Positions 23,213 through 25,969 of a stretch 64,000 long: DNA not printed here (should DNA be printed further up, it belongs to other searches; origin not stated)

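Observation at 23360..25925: Stand-alone NACHT (bacterial NLR-like) NTPase with unknown N-terminal domain and pentapeptide-repeat sensor: candidate single-gene antiphage defence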

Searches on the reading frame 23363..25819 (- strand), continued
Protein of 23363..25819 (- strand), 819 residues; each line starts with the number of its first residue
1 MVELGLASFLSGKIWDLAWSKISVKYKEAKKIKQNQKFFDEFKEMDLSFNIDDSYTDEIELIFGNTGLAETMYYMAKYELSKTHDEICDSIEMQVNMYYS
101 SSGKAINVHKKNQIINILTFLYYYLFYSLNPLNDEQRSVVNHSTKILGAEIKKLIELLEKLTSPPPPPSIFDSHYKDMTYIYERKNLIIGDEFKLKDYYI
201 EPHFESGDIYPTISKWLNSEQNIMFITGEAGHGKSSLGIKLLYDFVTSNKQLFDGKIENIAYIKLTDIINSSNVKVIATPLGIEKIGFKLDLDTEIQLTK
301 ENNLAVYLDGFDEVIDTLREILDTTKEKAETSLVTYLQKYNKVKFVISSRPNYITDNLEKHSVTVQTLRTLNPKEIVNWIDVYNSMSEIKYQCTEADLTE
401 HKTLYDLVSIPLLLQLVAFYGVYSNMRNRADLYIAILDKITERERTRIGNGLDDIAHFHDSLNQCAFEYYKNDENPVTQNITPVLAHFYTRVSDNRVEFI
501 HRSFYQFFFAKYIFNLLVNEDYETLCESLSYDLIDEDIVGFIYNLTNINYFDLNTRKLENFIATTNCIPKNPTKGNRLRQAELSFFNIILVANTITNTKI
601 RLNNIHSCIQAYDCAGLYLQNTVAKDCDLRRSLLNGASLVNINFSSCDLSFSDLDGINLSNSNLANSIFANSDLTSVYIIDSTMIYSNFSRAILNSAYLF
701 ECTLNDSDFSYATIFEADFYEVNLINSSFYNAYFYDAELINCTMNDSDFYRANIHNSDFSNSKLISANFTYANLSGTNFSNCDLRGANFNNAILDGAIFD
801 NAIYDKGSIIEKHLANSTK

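Call 36: search_solved_structures(query=A2, max_evalue=1)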
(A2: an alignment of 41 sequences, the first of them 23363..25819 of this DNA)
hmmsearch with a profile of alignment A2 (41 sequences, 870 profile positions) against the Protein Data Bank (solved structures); distinct sequences matched with E-value up to 1: 107 (the best 60 are shown).
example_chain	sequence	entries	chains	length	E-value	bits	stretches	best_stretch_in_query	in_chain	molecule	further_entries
4yfo_A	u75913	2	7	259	5.9e-56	193.5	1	636-824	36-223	beta1_ex1 | 6beta1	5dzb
3du1_X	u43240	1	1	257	1.1e-51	179.4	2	651-819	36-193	All3740 protein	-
4yc5_A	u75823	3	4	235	2.6e-49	171.5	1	645-827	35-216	beta1 | beta1 protein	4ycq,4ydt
4yei_A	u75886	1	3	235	1.6e-48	168.9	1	645-827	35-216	beta1mut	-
5dns_A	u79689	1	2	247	3.2e-45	158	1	629-821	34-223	t1428 beta1 loop design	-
5dn0_A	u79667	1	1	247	1.2e-44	156.1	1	631-821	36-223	beta1 t1555 loop variant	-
5dqa_A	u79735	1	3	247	3.4e-43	151.3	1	650-822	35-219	t3284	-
5di5_A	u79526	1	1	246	4e-43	151.1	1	631-809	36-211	beta1 t801 loop variant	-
5dra_A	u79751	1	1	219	6.6e-43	150.3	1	649-811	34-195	3beta1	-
2j8k_A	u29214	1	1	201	5.3e-41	144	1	646-815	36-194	NP275-NP276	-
7muc_AG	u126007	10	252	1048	2.3e-34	122.1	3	638-832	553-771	IcmE protein | IcmE (DotG)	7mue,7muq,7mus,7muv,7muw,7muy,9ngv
9ngw_A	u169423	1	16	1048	2.3e-34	122.1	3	638-832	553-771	IcmE (DotG)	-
2xtx_A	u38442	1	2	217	2.2e-24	89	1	632-826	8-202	QNRB1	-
2xtw_A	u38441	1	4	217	8.3e-24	87.1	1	632-826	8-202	QNRB1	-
2xty_A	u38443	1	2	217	1.1e-23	86.7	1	632-826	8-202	QNRB1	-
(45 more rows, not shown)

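Call 45: search_protein_families(library=padloc, proteins=[P0002, P0005], max_evalue=0.01)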
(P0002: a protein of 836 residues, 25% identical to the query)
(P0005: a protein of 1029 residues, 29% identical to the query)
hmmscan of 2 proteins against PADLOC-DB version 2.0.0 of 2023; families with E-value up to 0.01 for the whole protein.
P0002 (836 aa): 1 family
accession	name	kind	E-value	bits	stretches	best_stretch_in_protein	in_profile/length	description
PDLC04140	mad8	-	0.0094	13.5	0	235-269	17-57/314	mads_8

P0005 (1029 aa): 0 families

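Call 48: predict_structure(alignment_id=A2)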
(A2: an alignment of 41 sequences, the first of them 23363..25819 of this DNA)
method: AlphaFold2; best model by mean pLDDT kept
length: 819 residues; sequences in the alignment: 41
mean_pLDDT: 81.3   pTM: 0.71
mean pLDDT of the five models: 81.3, 79.6, 79.2, 78.7, 76.5
residues with pLDDT >= 90: 397; 70-90: 236; 50-70: 85; < 50: 101
segments of 3 or more residues with pLDDT < 50: 1-52, 143-167, 273-295
pLDDT, mean of each block of 10 residues (from residue 1): 34 35 32 43 40 58 59 65 76 82 72 78 67 54 49 44 47 86 71 82 94 94 93 92 90 88 77 44 38 52 87 83 85 89 92 86 94 94 89 87 86 88 81 88 77 79 92 82 74 74 92 96 96 93 93 93 94 84 95 83 93 93 94 96 96 97 97 97 98 98 98 98 98 98 98 97 98 97 98 96 91 77
secondary structure, 60 per line:
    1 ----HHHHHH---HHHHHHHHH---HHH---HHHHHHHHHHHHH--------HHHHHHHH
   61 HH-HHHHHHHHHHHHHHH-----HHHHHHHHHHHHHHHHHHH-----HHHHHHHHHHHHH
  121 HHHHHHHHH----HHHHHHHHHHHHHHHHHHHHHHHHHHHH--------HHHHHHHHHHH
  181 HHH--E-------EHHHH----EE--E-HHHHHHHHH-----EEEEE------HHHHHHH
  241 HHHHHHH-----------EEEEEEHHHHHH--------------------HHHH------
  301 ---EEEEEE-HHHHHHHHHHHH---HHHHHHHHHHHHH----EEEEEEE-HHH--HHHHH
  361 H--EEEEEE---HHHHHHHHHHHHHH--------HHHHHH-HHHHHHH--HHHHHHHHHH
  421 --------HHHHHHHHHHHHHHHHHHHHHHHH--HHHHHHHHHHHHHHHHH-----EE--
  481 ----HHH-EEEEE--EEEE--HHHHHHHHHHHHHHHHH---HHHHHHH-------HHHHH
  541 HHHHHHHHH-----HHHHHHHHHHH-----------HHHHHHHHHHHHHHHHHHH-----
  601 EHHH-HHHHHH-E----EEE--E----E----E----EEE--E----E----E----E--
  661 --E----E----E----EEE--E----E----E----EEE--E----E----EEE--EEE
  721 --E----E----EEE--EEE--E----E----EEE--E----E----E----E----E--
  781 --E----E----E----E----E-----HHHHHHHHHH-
elements in order (helices of 4 or more, strands of 3 or more residues): H5-10 H14-22 H32-44 H53-62 H64-78 H84-102 H108-129 H134-161 H170-183 H195-198 H209-217 E223-227 H234-247 E259-264 H265-270 H291-294 E304-309 H311-322 H326-338 E343-349 H356-361 E364-369 H373-386 H395-400 H402-408 H411-420 H429-452 H455-471 E489-493 E496-499 H502-518 H522-528 H536-549 H555-565 H577-595 H606-611 E618-620 E638-640 E678-680 E698-700 E713-715 E718-720 E733-735 E738-740 E753-755 H809-818

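Call 51: fold_search(model_id=the predicted structure, library=pdb)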
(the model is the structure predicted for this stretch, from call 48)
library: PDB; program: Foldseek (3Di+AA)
matches with E <= 10: 1327; with E <= 0.001: 193
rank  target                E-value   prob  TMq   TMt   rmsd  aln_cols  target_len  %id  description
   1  4kxf_D                3.8e-12  1.00  0.35  0.32  12.0       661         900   12  Crystal structure of NLRC4 reveals its autoinhibition mechanism (released 2013-07-24)
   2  4kxf_F                4.8e-12  1.00  0.32  0.30  12.5       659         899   12  Crystal structure of NLRC4 reveals its autoinhibition mechanism (released 2013-07-24)
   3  5irn                  1.3e-11  1.00  0.33  0.36  15.8       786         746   12  Crystal structure of rabbit NOD2 in an ADP-bound state (Crystal form1) (released 2016-06-29)
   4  4kxf_K                1.8e-11  1.00  0.34  0.31  12.6       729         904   11  Crystal structure of NLRC4 reveals its autoinhibition mechanism (released 2013-07-24)
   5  5irl                  2.2e-11  1.00  0.34  0.36  14.2       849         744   12  Crystal structure of rabbit NOD2 SER mutant in an ADP-bound state (released 2016-06-29)
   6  4kxf_P                2.7e-11  1.00  0.34  0.32  14.9       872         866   10  Crystal structure of NLRC4 reveals its autoinhibition mechanism (released 2013-07-24)
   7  5irm_A                3.2e-11  1.00  0.34  0.36  14.8       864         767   12  Crystal structure of rabbit NOD2 in an ADP-bound state (Crystal form2) (released 2016-06-29)
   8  8ej4_A                3.7e-11  1.00  0.24  0.24  20.3       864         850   11  Cryo-EM structure of the active NLRP3 inflammasome disk (released 2022-12-14)
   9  4kxf_H                4.6e-11  1.00  0.34  0.32  12.4       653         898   12  Crystal structure of NLRC4 reveals its autoinhibition mechanism (released 2013-07-24)
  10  5dn0                  5.1e-11  1.00  0.19  0.65   6.1       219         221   22  t1555 loop variant (released 2016-08-31)
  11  3du1                  6.7e-11  1.00  0.12  0.30  11.3       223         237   23  The 2.0 Angstrom Resolution Crystal Structure of HetL, a Pentapeptide Repeat Protein involved in Heterocyst Differentiat (released 2008-11-11)
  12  5irm_C                8.1e-11  1.00  0.34  0.35  14.8       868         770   12  Crystal structure of rabbit NOD2 in an ADP-bound state (Crystal form2) (released 2016-06-29)
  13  6npy_A                9.7e-11  1.00  0.29  0.29  14.3       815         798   12  Cryo-EM structure of NLRP3 bound to NEK7 (released 2019-06-19)
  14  7pzc_A                1.1e-10  1.00  0.33  0.28  25.9      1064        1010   11  Cryo-EM structure of the NLRP3 decamer bound to the inhibitor CRID3 (released 2022-01-26)
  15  8fvu_B                1.2e-10  1.00  0.23  0.21  19.2       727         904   11  Cryo-EM structure of human Needle/NAIP/NLRC4 (R288A) (released 2024-01-03)
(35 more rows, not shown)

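Call 57: find_related_loci(query=A2, collection=metagenome_contigs, flank=10000)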
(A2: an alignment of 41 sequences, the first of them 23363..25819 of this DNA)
Query A2 (819 aa) in metagenome_contigs; peptide patterns used: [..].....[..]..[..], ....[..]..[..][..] (x = any residue, [..] = any of these).
600 stretches matched a pattern (row limit reached: there are more); 61 encode a relative of the query (tblastn E <= 1e-3); 60 distinct loci.
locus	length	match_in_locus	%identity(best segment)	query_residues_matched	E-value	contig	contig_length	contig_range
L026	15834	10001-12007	25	186-810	3e-40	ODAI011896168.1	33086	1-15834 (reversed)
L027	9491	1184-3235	25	174-810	4e-40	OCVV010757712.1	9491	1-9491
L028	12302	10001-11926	25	180-795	2e-36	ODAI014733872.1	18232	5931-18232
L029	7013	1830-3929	23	174-794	3e-36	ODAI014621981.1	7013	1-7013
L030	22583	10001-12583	23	174-817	6e-36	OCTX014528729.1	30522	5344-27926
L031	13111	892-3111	27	169-814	3e-35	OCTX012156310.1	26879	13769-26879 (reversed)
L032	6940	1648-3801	24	180-817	1e-34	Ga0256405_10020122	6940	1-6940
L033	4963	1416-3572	23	180-817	3e-34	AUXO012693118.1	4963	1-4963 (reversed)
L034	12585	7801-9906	24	150-817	4e-34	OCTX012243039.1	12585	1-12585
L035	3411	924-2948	24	155-805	4e-33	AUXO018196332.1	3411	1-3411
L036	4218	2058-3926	24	151-790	4e-32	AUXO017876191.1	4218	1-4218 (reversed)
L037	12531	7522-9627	23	128-805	2e-31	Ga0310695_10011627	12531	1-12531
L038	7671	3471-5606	25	184-794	2e-31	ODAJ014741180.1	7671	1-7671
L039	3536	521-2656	25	184-794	1e-31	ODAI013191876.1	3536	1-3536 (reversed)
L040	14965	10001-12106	23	128-805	2e-31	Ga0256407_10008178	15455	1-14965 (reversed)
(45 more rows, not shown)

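Call 58: find_related_loci(query=A2, collection=viral_contigs, flank=10000)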
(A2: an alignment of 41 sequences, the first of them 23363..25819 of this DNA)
Query A2 (819 aa) in viral_contigs; peptide patterns used: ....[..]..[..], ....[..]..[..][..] (x = any residue, [..] = any of these).
252 stretches matched a pattern; 2 encode a relative of the query (tblastn E <= 1e-3); 2 distinct loci.
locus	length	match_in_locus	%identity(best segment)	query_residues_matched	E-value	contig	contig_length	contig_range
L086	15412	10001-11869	24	151-790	5e-33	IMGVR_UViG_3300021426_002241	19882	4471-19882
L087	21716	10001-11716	25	195-814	3e-27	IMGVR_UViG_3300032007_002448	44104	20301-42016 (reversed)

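Call 62: search_protein_families(library=pfam, alignment_id=A3, max_evalue=0.00001)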
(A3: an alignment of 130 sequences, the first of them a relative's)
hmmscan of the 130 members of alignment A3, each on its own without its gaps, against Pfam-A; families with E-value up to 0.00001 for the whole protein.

A. member 1, L026:5641-7023:- (461 aa): 0 families

B. families by the number of members that match (of 130 scanned): 84 families (the first 25 are shown)
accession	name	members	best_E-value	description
PF00239.26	Resolvase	6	7.1e-44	Resolvase, N terminal domain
PF13289.12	SIR2_2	4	9.7e-12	SIR2-like domain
PF12008.13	EcoR124_C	3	8.4e-72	Type I restriction and modification enzyme - subunit R C terminal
PF22679.2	T1R_D3-like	3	8.1e-43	Type I restriction enzyme subunit R domain 3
PF02384.22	N6_Mtase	2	6.2e-92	N-6 DNA Methylase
PF10117.15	McrBC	2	8.9e-91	McrBC 5-methylcytosine restriction system component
PF18766.7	SWI2_SNF2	2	2.5e-52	SWI2/SNF2 ATPase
PF04851.21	ResIII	2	4.6e-29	Type III restriction enzyme, res subunit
PF00430.23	ATP-synt_B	2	8.4e-29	ATP synthase B/B' CF(0)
PF04313.20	HSDR_N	2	1.8e-28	Type I restriction enzyme R protein N terminus (HSDR_N)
PF07508.19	Recombinase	2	7.4e-24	Recombinase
PF13414.12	TPR_11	2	8.9e-22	TPR repeat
PF13408.12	Zn_ribbon_recom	2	1.2e-12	Recombinase zinc beta ribbon domain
PF01381.28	HTH_3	2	1.9e-08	Helix-turn-helix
PF13424.12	TPR_12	1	1.3e-135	Tetratricopeptide repeat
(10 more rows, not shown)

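Call 63: search_protein_families(library=padloc, alignment_id=A3, max_evalue=0.00001)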
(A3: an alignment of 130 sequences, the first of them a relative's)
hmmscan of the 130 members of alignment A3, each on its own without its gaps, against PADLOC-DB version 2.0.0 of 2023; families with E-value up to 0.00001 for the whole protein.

A. member 1, L026:5641-7023:- (461 aa): 1 family
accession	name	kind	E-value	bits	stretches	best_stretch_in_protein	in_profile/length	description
PDLC01097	C3a214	-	1.5e-16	58.1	1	13-214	195-372/495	GlgB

B. families by the number of members that match (of 130 scanned): 300 families (the first 25 are shown)
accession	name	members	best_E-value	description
PDLC03040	REase_I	3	0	Type I restriction enzyme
PDLC03048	REase_I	3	1.5e-156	Type I restriction enzyme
PDLC03046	REase_I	3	6.1e-142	Type I restriction enzyme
PDLC03045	REase_I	3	1.1e-89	Type I restriction enzyme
PDLC03041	REase_I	3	3.5e-50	Type I restriction enzyme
PDLC03044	REase_I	3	4.6e-47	Type I restriction enzyme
PDLC03032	MTase_I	3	3.2e-39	Type I methyltransferase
PDLC03019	MTase_I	2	1.1e-135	Type I methyltransferase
PDLC03124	Specificity_I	2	3.6e-103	Type I specificity subunit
PDLC03035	MTase_I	2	6e-98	Type I methyltransferase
PDLC03078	Specificity_I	2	1.2e-87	Type I specificity subunit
PDLC03087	Specificity_I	2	2.4e-85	Type I specificity subunit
PDLC03240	MTase_II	2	2.8e-85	Type II methyltransferase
PDLC03064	Specificity_I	2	1.9e-78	Type I specificity subunit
PDLC03022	MTase_I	2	1.2e-69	Type I methyltransferase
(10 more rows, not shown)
